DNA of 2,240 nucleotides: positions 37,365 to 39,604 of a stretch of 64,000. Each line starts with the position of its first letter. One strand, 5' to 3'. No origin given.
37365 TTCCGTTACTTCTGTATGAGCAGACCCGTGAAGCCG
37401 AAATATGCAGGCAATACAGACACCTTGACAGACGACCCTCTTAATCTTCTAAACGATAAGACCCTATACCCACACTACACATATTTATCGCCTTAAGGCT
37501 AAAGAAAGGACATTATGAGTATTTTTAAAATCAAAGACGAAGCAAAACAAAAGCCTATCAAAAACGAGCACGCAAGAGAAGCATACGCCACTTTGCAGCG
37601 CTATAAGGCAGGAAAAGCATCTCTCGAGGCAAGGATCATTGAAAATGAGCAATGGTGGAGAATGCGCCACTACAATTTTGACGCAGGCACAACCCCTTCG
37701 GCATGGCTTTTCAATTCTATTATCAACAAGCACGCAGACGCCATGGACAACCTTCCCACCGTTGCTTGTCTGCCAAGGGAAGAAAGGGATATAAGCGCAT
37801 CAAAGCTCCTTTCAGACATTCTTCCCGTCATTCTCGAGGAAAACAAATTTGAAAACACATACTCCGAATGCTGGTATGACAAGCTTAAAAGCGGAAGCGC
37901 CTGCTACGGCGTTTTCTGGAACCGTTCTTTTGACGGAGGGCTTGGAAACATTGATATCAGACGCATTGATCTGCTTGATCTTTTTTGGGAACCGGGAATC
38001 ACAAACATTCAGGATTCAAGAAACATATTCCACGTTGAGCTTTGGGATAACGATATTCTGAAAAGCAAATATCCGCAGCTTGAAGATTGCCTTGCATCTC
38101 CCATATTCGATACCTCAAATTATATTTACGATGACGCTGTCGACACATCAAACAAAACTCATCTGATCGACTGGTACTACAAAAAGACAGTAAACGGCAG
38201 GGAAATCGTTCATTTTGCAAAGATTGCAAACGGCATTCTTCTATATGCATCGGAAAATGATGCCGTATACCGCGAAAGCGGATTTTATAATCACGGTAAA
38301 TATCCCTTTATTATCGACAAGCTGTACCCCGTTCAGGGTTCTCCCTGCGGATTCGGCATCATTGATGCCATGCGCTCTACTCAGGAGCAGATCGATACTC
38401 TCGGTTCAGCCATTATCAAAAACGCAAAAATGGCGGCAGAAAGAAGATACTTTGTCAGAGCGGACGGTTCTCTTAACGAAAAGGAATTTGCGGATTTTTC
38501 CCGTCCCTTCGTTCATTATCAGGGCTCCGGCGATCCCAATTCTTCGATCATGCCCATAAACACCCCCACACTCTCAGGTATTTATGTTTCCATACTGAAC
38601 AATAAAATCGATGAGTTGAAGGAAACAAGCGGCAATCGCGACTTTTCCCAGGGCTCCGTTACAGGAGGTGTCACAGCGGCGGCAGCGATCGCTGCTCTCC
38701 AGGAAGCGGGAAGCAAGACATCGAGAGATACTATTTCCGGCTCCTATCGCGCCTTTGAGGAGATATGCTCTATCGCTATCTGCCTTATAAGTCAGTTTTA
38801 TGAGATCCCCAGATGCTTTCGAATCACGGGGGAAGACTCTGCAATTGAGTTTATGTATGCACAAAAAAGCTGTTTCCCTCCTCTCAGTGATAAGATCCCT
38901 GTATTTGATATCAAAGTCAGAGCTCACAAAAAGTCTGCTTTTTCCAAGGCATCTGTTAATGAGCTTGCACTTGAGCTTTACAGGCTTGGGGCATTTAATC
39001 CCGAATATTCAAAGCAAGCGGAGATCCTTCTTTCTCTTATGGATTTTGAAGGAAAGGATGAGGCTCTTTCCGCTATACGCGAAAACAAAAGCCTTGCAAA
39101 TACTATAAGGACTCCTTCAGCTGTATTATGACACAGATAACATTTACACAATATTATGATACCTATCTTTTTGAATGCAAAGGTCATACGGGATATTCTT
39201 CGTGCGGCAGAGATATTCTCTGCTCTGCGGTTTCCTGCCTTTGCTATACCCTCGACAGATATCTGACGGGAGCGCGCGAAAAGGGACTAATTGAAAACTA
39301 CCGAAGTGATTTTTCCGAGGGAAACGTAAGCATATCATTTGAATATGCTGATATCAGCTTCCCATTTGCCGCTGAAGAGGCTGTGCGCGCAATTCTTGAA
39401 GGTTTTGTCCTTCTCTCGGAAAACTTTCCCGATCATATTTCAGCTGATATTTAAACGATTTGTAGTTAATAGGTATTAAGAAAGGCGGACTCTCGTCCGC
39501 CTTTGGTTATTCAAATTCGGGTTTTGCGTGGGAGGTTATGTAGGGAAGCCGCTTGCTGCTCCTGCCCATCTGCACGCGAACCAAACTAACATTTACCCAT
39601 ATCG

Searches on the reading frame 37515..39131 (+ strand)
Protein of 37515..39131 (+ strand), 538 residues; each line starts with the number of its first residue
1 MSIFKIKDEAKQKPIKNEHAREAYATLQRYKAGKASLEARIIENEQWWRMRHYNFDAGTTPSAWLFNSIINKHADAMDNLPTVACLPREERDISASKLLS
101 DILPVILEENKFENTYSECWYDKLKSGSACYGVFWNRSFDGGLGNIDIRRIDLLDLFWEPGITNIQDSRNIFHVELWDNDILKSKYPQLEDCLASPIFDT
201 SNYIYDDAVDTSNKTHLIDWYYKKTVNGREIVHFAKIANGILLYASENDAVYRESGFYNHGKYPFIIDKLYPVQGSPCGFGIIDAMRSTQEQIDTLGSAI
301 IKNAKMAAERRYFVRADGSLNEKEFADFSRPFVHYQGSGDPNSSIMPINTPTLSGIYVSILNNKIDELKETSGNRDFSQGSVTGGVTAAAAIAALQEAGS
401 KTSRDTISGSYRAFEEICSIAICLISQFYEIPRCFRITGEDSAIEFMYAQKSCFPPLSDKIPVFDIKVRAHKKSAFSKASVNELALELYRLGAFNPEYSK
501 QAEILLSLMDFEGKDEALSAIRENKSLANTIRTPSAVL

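Call 16: search_protein_families(library=pfam, proteins=[window:37515-39131:+])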
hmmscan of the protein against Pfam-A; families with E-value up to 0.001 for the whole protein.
window:37515-39131:+ (538 aa): 2 families
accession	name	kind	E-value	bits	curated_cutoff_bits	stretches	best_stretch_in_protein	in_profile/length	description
PF16510.12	P22_portal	-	7.8e-29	101.1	26.1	2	271-528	284-547/594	Phage P22-like portal protein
PF23899.1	SU10_portal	-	7.8e-07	28.3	30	1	213-440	272-489/593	Phage SU10 portal protein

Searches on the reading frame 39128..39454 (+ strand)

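Call 16: search_protein_families(library=pfam, proteins=[window:39128-39454:+])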
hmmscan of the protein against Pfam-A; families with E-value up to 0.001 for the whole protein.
window:39128-39454:+ (108 aa): 1 family
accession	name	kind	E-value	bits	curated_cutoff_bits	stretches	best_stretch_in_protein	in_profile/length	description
PF04327.17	Peptidase_Prp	-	1.4e-10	41.7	27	1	1-95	1-76/90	Cysteine protease Prp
